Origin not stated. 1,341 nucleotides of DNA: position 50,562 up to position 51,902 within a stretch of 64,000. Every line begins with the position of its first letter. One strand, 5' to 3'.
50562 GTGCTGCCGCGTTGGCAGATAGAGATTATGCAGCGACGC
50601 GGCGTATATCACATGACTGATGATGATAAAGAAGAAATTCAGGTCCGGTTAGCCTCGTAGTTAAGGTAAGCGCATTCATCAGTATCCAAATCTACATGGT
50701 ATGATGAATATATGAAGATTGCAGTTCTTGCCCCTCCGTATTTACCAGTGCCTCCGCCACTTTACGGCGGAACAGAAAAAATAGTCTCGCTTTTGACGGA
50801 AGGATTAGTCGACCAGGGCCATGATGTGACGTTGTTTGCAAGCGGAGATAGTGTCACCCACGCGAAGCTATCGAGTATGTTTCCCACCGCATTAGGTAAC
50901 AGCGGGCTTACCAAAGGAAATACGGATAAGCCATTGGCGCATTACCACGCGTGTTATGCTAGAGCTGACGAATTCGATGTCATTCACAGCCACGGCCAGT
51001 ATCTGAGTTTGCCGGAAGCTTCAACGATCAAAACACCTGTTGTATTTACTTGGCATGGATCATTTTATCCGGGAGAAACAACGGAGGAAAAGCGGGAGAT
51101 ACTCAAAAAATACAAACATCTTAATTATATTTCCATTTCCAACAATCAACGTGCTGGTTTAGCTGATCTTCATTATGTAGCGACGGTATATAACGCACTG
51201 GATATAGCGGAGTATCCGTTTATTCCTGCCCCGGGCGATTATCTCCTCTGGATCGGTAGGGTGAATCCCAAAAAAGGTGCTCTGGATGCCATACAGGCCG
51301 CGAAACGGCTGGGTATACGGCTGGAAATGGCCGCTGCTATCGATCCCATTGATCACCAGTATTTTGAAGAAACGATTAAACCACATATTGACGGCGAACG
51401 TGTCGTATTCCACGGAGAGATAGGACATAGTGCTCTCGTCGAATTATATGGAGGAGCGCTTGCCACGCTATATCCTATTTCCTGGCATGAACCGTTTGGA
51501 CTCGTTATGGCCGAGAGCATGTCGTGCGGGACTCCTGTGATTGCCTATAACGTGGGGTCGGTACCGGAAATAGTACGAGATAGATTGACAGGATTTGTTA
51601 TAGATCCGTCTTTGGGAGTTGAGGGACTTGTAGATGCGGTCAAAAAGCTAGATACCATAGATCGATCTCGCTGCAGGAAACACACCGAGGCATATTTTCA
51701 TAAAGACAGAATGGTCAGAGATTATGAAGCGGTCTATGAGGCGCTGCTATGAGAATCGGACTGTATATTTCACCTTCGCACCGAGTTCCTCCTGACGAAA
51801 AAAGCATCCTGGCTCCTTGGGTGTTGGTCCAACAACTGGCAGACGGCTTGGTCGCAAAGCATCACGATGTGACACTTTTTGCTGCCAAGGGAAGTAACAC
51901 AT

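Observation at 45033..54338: Plus-strand glycosylation island: GT26 + GT4 + three tandem paralogous GT4 genes (shared PVPPP N-termini) + glgA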

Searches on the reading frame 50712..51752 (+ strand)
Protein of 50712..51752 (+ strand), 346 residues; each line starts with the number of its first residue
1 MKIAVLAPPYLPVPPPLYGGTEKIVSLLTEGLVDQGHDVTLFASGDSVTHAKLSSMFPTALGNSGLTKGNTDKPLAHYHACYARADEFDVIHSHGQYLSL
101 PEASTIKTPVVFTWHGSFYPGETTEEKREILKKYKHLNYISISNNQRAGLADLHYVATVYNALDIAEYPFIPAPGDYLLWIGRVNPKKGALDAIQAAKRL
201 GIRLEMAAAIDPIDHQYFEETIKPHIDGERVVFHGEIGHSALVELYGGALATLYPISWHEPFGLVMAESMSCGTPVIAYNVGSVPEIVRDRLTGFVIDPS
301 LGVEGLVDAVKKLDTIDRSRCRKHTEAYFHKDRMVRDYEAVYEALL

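Call 5: search_protein_families(library=pfam, proteins=[window:50712-51752:+], max_evalue=0.01)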
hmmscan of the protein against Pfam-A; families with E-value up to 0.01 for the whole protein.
window:50712-51752:+ (346 aa): 5 families
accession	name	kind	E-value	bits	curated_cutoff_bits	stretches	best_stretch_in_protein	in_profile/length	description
PF00534.26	Glycos_transf_1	-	1.6e-24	86.8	26.4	1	176-314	16-156/172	Glycosyl transferases group 1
PF13692.12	Glyco_trans_1_4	-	1.9e-19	70.7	27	1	177-313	3-139/142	Glycosyl transferases group 1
PF13439.12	Glyco_transf_4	-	8.6e-12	45.8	28.5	1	18-164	1-167/170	Glycosyltransferase Family 4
PF13579.12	Glyco_trans_4_4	-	4.5e-07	30.8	29.7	1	19-120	1-107/158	Glycosyl transferase 4-like domain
PF20706.3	GT4-conflict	-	0.0059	16.1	26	0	255-295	288-327/385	Family 4 Glycosyltransferase in conflict systems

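Call 6: search_protein_families(library=ncbifam, proteins=[window:50712-51752:+], max_evalue=0.001)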
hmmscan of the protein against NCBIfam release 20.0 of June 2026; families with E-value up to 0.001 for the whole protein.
window:50712-51752:+ (346 aa): 23 families
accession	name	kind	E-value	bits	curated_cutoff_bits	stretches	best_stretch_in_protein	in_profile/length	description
NF041010.1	glycosy_Agl16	equivalog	2.9e-17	62.6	575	1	1-315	1-317/352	glycosylation protein Agl16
TIGR02149.1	glgA_Coryne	subfamily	1.8e-16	60.2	302.4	1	159-301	188-335/391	glycogen synthase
TIGR03999.1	thiol_BshA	equivalog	1.1e-13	50.9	273.7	1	229-345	255-373/375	N-acetyl-alpha-D-glucosaminyl L-malate synthase BshA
NF041876.1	EPS_EpsE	equivalog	5.4e-13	48.9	400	1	179-318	218-363/389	exopolysaccharide biosynthesis GT4 family glycosyltransferase EpsE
TIGR03449.1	mycothiol_MshA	equivalog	6.9e-12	45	462.5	1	229-331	284-384/406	D-inositol-3-phosphate glycosyltransferase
TIGR04047.1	MSMEG_0565_glyc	hypoth_equivalog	9.2e-12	44.7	259.85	1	174-316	192-342/373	MSMEG_0565 family glycosyltransferase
NF053787.1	GlcN_PG_synth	equivalog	6.6e-10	38.4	480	1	259-345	271-359/361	N-acetylglucosaminyl phosphatidylglycerol synthase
TIGR03088.1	stp2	hypoth_equivalog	5.7e-09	35.5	409.05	1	262-346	285-374/374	TIGR03088 family PEP-CTERM/XrtA system glycosyltransferase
NF012028.0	PRK15484.1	subfamily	1e-08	34.7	618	1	177-329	195-358/380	lipopolysaccharide N-acetylglucosaminyltransferase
NF038295.1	EPS_HpsP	equivalog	1.5e-07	30.7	550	1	171-313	203-349/388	hormogonium polysaccharide biosynthesis glycosyltransferase HpsP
NF038298.1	EPS_HpsO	equivalog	8.8e-07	28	575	1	250-313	289-349/388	hormogonium polysaccharide biosynthesis glycosyltransferase HpsO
TIGR02470.1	sucr_synth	equivalog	1.6e-06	26.5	810.4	1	258-302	652-696/784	sucrose synthase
NF047684.1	TeichurnBiosyTuaC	equivalog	2.4e-06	26.7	550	1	171-320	215-358/391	teichuronic acid biosynthesis protein TuaC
NF047880.1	glyco_SdgA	exception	3.5e-06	25.9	800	1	256-313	396-453/488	serine-aspartate repeat adhesin O-glycosyltransferase SdgA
TIGR04157.1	glyco_rSAM_CFB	subfamily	4.6e-06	25.9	400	1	178-297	230-348/406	TIGR04157 family glycosyltransferase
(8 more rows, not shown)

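Call 14: find_encoding_contigs(protein=window:50712-51752:+, flank=10000, max_places=6)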
Protein window:50712-51752:+ (346 aa): 2 contigs read that carry it; 2 places shown.
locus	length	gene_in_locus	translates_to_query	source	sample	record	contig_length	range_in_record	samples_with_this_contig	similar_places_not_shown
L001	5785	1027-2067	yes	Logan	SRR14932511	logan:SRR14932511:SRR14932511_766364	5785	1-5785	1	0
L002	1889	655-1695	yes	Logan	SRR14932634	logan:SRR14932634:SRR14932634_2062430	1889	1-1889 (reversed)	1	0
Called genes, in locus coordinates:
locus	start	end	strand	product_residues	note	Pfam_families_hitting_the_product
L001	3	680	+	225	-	?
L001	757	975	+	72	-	-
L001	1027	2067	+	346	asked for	PF13439:Glyco_transf_4, PF13579:Glyco_trans_4_4 (weak), PF00534:Glycos_transf_1, PF13692:Glyco_trans_1_4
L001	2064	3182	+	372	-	PF13439:Glyco_transf_4, PF13579:Glyco_trans_4_4, PF20706:GT4-conflict (weak), PF00534:Glycos_transf_1, PF13692:Glyco_trans_1_4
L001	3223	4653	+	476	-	PF08323:Glyco_transf_5, PF13439:Glyco_transf_4 (weak), PF13579:Glyco_trans_4_4 (faint), PF20706:GT4-conflict, PF00534:Glycos_transf_1, PF13692:Glyco_trans_1_4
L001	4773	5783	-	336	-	?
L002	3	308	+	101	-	?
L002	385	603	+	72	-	-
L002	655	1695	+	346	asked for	PF13439:Glyco_transf_4, PF13579:Glyco_trans_4_4 (weak), PF00534:Glycos_transf_1, PF13692:Glyco_trans_1_4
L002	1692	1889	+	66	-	?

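Call 15: find_homologous_proteins(query=window:50712-51752:+, max_evalue=1e-10)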
Query window:50712-51752:+ (346 aa): 7867 proteins with E <= 1e-10 among 8000 candidates; the best 120 are listed.
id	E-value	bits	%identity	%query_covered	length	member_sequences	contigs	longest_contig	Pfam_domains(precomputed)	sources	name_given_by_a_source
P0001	8.2e-210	714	89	100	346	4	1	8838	PF00534.27,PF13579.13,PF13439.13,PF13692.13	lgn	-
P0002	5.8e-197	672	84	100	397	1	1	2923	PF00534.27,PF13579.13,PF13439.13,PF13692.13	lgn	-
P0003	1.5e-189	647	82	100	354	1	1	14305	PF00534.27,PF13579.13,PF13439.13,PF13692.13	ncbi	-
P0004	1.6e-189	647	80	100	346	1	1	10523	PF00534.27,PF13579.13,PF13439.13,PF13692.13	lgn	-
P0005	1.0e-188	645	79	100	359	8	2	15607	PF00534.27,PF13579.13,PF13439.13,PF13692.13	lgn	-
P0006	3.9e-188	643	78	100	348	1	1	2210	PF00534.27,PF13579.13,PF13439.13,PF13692.13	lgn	-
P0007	2.0e-186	637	79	100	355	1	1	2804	PF00534.27,PF13579.13,PF13439.13,PF13692.13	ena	-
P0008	1.3e-184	631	78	100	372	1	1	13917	PF00534.27,PF13579.13,PF13439.13,PF13692.13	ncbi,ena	-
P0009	1.0e-183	628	78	100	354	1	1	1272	PF00534.27,PF13579.13,PF13439.13,PF13692.13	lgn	-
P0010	2.8e-183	627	78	100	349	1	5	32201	PF00534.27,PF13579.13,PF13439.13,PF13692.13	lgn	-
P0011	2.0e-179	614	68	100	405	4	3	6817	PF00534.27,PF13579.13,PF13439.13,PF13692.13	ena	-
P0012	6.2e-178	609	76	100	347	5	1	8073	PF00534.27,PF13579.13,PF13439.13,PF13692.13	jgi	-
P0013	7.9e-177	606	75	100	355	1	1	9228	PF00534.27,PF13579.13,PF13439.13,PF13692.13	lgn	-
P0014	3.3e-176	603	75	100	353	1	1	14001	PF00534.27,PF13579.13,PF13439.13,PF13692.13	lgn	-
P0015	4.1e-176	603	74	100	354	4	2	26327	PF00534.27,PF13579.13,PF13439.13,PF13692.13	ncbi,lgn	-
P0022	2.0e-171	588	71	100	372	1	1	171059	PF00534.27,PF13579.13,PF13439.13,PF13692.13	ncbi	-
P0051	1.7e-153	529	66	100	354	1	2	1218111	PF00534.27,PF13579.13,PF13439.13,PF13692.13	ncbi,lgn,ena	-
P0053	2.1e-151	522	67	100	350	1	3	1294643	PF00534.27,PF13579.13,PF13439.13,PF13692.13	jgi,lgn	jgi:glycosyltransferase involved in cell wall biosynthesis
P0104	1.5e-129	450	59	100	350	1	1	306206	PF00534.27,PF13439.13,PF13692.13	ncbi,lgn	-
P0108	4.2e-129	449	60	100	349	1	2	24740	PF00534.27,PF13579.13,PF13439.13,PF13692.13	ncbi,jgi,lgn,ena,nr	ncbi:MAG: hypothetical protein HW400_395 [Candidatus Levybacteria bacterium]|nr:hypothetical protein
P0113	3.0e-128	446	56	100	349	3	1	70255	PF00534.27,PF13439.13,PF13692.13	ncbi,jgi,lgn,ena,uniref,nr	ncbi:MAG: group 1 glycosyl transferase [Candidatus Gottesmanbacteria bacterium GW2011_GWA2_43_14]|un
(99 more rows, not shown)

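Call 17: search_solved_structures(query=window:50712-51752:+, max_evalue=0.00001, show_alignments=1)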
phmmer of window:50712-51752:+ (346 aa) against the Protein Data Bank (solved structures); distinct sequences matched with E-value up to 0.00001: 16.
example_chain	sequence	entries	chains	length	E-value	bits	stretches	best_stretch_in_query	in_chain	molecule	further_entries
8x3q_C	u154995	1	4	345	6.1e-95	321.3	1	1-346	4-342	Glycosyl transferase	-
7fg9_A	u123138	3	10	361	7.2e-95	321.1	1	1-346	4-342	Glycosyl transferase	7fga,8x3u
9v0l_A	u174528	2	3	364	3.5e-28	101.8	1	9-330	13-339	tetrahydrobiopterin glucosyltransferases | tetrahydrobiopterin glucosyltransferase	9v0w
5ze7_B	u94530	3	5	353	4.1e-28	101.6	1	8-340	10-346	UDP-glucose:tetrahydrobiopterin glucosyltransferase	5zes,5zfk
5zer_A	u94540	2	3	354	4.1e-28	101.6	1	8-340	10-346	UDP-glucose:tetrahydrobiopterin glucosyltransferase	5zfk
6kih_A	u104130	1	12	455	2.8e-14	56.1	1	164-313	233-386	Tll1590 protein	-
2iuy_A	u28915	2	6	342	1.2e-12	50.8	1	173-289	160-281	GLYCOSYLTRANSFERASE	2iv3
2f9f_A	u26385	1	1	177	3.5e-10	42.6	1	173-314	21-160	first mannosyl transferase (wbaZ-1)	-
2jjm_A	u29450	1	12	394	9.9e-10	41.1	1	224-343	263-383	GLYCOSYL TRANSFERASE, GROUP 1 FAMILY PROTEIN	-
3mbo_A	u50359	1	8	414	1.1e-09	40.9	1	224-343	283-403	Glycosyltransferase, group 1 family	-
5d00_A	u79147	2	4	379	2.3e-09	39.9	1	256-342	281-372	N-acetyl-alpha-D-glucosaminyl L-malate synthase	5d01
6tvp_A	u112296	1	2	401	1.7e-08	37.1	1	178-299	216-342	Alpha-maltose-1-phosphate synthase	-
4n9w_A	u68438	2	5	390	4.2e-08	35.8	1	11-307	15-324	GDP-mannose-dependent alpha-(1-2)-phosphatidylinositol mannosyltransferase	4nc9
2gej_A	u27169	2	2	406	4.9e-08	35.6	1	11-307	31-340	PHOSPHATIDYLINOSITOL MANNOSYLTRANSFERASE (PimA)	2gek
3c4q_A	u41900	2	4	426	4.8e-07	32.3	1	231-330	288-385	Predicted glycosyltransferases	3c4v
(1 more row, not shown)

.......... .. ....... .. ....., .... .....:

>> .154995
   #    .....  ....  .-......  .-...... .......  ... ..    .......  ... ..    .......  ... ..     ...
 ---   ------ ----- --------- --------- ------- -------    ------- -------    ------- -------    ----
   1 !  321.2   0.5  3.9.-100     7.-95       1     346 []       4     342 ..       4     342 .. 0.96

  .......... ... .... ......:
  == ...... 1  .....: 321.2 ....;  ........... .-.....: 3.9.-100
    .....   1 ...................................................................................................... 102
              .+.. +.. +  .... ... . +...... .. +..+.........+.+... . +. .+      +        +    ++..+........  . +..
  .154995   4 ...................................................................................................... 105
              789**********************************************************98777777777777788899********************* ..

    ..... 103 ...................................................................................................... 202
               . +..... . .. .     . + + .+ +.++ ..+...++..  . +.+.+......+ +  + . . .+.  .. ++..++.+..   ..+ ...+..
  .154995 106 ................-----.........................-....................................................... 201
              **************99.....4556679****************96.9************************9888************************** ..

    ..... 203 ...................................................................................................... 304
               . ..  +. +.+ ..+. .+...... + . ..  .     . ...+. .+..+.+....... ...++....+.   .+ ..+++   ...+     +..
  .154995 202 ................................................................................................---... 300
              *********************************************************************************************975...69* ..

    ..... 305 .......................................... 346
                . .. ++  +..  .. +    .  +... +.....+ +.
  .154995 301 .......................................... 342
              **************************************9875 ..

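Call 27: find_related_loci(query=A2, collection=genome_contigs, flank=10000)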
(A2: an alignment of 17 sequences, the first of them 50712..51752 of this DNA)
Query A2 (346 aa) in genome_contigs; peptide patterns used: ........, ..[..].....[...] (x = any residue, [..] = any of these).
600 stretches matched a pattern (row limit reached: there are more); 597 encode a relative of the query (tblastn E <= 1e-3); the best 80 are kept; 80 distinct loci.
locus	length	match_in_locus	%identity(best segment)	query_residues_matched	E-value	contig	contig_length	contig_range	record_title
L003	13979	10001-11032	46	1-346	2e-100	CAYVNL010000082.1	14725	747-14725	MAG TPA_asm: uncultured Candidatus Saccharibacteria bacterium isolate SRP067234_co1_44 genome assembly, contig: k99_8975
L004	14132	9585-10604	47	1-346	5e-97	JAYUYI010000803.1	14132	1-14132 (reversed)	MAG: Thermoleptolyngbya sp. isolate GL137_UP_concoct_87 GL137_UP_concoct_87_802, whole genome shotgun sequence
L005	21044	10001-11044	46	1-345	8e-95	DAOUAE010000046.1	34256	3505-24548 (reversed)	MAG TPA_asm: Chloroflexota bacterium isolate H61_622 k121_491619, whole genome shotgun sequence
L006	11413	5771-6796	48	1-346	8e-95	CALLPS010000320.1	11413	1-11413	MAG: uncultured Pleurocapsa sp. isolate H4_Bin_Bin_164_1 genome assembly, contig: c_000000888109, whole genome shotgun s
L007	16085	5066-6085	46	1-346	1e-93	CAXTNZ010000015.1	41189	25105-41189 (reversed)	MAG TPA_asm: uncultured bacterium isolate public_SRR14722176_metawrap_bin.1 genome assembly, contig: public_SRR14722176_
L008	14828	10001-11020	45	1-346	1e-93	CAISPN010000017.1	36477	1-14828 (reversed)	MAG: uncultured cyanobacterium isolate Umea_bin-05048 genome assembly, contig: bin-05048:017/124, whole genome shotgun s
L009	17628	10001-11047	43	1-345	9e-93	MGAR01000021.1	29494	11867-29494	MAG: Candidatus Roizmanbacteria bacterium RIFCSPLOWO2_01_FULL_41_22 rifcsplowo2_01_scaffold_3672, whole genome shotgun s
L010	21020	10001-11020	45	1-346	2e-92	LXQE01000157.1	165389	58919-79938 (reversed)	Nostoc punctiforme NIES-2108 scaffold41.1, whole genome shotgun sequence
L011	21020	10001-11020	45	1-346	3e-92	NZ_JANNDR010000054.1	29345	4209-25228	MAG: Chamaesiphon sp. OTE_75_metabat_556 OTE_75_k141_2821499, whole genome shotgun sequence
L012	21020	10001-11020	45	1-346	2e-92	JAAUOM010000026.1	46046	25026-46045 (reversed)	MAG: Acaryochloris sp. CRU_2_0 NODE_129_length_46046_cov_7.34798, whole genome shotgun sequence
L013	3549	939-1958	46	1-346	5e-93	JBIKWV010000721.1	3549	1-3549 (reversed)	MAG: Elainellaceae cyanobacterium isolate ME2015-09-16_3300042289_group6_bin18 Rohwer_bin1281_scaffold_55529_c1, whole g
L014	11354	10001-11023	47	1-346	7e-92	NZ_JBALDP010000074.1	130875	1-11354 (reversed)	MAG: Nostoc sp. isolate P2090 bin 22 NODE_72_length_130875_cov_78.544502, whole genome shotgun sequence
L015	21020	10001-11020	46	1-346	7e-92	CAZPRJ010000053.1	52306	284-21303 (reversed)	MAG TPA_asm: uncultured Microcoleus sp. isolate SRP063590_co1_133 genome assembly, contig: NODE_575_length_52306_cov_7.2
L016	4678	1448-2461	45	1-346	7e-92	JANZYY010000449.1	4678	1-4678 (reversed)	MAG: Fischerella sp. isolate SKW105 NODE_446_length_4678_cov_2.966094, whole genome shotgun sequence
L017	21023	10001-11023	47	1-346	2e-91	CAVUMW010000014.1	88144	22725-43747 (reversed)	MAG: uncultured Actinomycetes bacterium isolate MFD06298.bin.2.13 genome assembly, contig: contig_68204, whole genome sh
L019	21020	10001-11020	46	1-346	9e-91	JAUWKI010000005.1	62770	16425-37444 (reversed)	MAG: Actinomycetes bacterium isolate CSMAG_2342 CSMAG_2342_k127_427711_length_62770_cov_461.0330, whole genome shotgun s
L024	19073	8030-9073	45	1-346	5e-97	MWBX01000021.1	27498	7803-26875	MAG: Parcubacteria group bacterium ADurb.Bin247 BWY34_contig000021, whole genome shotgun sequence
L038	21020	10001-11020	45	1-346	4e-88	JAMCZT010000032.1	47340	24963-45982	MAG: Patescibacteria group bacterium isolate FK_Sedi_B_Bin.292 NODE_1931_length_47340_cov_29.8061, whole genome shotgun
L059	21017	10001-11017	41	1-346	8e-85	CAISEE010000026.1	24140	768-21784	Candidatus Adlerbacteria bacterium isolate C24_bin-2304 genome assembly, contig: bin-2304:26/56, whole genome shotgun se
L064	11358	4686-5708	44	1-346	3e-84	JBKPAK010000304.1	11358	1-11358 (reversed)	MAG: Candidatus Methylomirabilota bacterium isolate GB_HAYS_MAG_00007 GB_HAYS_000001410134, whole genome shotgun sequenc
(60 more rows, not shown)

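Call 28: find_encoding_contigs(protein=P0051, flank=10000, max_places=2)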
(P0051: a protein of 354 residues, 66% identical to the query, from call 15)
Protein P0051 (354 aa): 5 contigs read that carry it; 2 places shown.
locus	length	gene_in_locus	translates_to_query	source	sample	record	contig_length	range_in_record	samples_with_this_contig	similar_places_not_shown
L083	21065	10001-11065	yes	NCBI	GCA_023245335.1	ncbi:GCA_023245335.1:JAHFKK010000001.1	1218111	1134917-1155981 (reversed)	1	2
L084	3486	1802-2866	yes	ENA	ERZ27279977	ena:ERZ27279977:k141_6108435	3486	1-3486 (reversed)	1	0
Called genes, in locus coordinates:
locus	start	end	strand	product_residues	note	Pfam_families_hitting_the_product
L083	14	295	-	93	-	-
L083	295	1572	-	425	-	PF08308:PEGA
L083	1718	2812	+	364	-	PF06723:MreB_Mbl, PF00022:Actin (weak), PF00012:HSP70, PF14450:FtsA, PF06723:MreB_Mbl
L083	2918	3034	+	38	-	-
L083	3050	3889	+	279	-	PF03808:Glyco_tran_WecG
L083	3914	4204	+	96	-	-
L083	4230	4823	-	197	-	-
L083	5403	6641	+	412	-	PF13439:Glyco_transf_4, PF13579:Glyco_trans_4_4, PF13477:Glyco_trans_4_2 (weak), PF20706:GT4-conflict (weak), PF00534:Glycos_transf_1, PF13692:Glyco_trans_1_4, PF13524:Glyco_trans_1_2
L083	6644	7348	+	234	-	PF03372:Exo_endo_phos, PF23226:Exo_endo_phos_PGAP2IP (weak), PF14529:Exo_endo_phos_2 (weak)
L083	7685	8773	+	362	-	PF13579:Glyco_trans_4_4 (weak), PF00534:Glycos_transf_1, PF13692:Glyco_trans_1_4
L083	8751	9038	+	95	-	-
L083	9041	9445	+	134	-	-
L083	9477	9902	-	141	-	-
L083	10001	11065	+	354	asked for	PF13439:Glyco_transf_4, PF13579:Glyco_trans_4_4, PF00534:Glycos_transf_1, PF13692:Glyco_trans_1_4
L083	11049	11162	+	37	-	-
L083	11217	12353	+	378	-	PF13579:Glyco_trans_4_4 (weak), PF13439:Glyco_transf_4, PF00534:Glycos_transf_1, PF13692:Glyco_trans_1_4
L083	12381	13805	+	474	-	PF08323:Glyco_transf_5, PF13439:Glyco_transf_4 (faint), PF20706:GT4-conflict (weak), PF00534:Glycos_transf_1, PF13692:Glyco_trans_1_4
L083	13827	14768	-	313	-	-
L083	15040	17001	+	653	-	PF12728:HTH_17, PF02743:dCache_1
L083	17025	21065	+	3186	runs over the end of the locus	-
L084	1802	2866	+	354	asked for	PF13439:Glyco_transf_4, PF13579:Glyco_trans_4_4, PF00534:Glycos_transf_1, PF13692:Glyco_trans_1_4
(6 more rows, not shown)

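Call 29: find_encoding_contigs(protein=P0053, flank=10000, max_places=2)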
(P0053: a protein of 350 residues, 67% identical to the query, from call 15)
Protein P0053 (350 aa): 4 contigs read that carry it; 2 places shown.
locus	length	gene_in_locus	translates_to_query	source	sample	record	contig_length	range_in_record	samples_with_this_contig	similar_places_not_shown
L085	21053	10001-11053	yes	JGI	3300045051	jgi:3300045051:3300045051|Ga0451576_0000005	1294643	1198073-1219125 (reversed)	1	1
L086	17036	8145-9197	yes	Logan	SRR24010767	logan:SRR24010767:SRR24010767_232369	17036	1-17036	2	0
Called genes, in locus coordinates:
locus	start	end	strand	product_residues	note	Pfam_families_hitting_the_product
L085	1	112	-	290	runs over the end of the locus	-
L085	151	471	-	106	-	-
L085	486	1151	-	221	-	PF02545:Maf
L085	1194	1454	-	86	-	-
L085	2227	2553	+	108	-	-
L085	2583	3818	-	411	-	PF08308:PEGA, PF07676:PD40 (faint)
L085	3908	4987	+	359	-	PF06723:MreB_Mbl, PF00022:Actin (faint), PF00012:HSP70, PF14450:FtsA, PF06723:MreB_Mbl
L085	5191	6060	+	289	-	PF03808:Glyco_tran_WecG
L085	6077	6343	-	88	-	-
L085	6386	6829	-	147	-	-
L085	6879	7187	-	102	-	-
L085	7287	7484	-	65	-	-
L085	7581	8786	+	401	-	PF13439:Glyco_transf_4, PF08323:Glyco_transf_5 (faint), PF13579:Glyco_trans_4_4, PF13477:Glyco_trans_4_2 (weak), PF20706:GT4-conflict (weak), PF00534:Glycos_transf_1, PF13692:Glyco_trans_1_4, PF13524:Glyco_trans_1_2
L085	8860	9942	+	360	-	PF13579:Glyco_trans_4_4 (faint), PF00534:Glycos_transf_1, PF13692:Glyco_trans_1_4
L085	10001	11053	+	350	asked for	PF13439:Glyco_transf_4, PF13579:Glyco_trans_4_4, PF00534:Glycos_transf_1, PF13692:Glyco_trans_1_4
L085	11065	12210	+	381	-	PF13579:Glyco_trans_4_4, PF13439:Glyco_transf_4, PF00534:Glycos_transf_1, PF13692:Glyco_trans_1_4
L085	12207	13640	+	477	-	PF08323:Glyco_transf_5, PF13439:Glyco_transf_4 (weak), PF20706:GT4-conflict, PF00534:Glycos_transf_1, PF13692:Glyco_trans_1_4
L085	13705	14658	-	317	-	-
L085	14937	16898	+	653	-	PF12728:HTH_17, PF02743:dCache_1, PF14827:dCache_3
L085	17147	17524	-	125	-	-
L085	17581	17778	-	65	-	-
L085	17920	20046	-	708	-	-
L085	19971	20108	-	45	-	-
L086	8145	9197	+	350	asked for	PF13439:Glyco_transf_4, PF13579:Glyco_trans_4_4, PF00534:Glycos_transf_1, PF13692:Glyco_trans_1_4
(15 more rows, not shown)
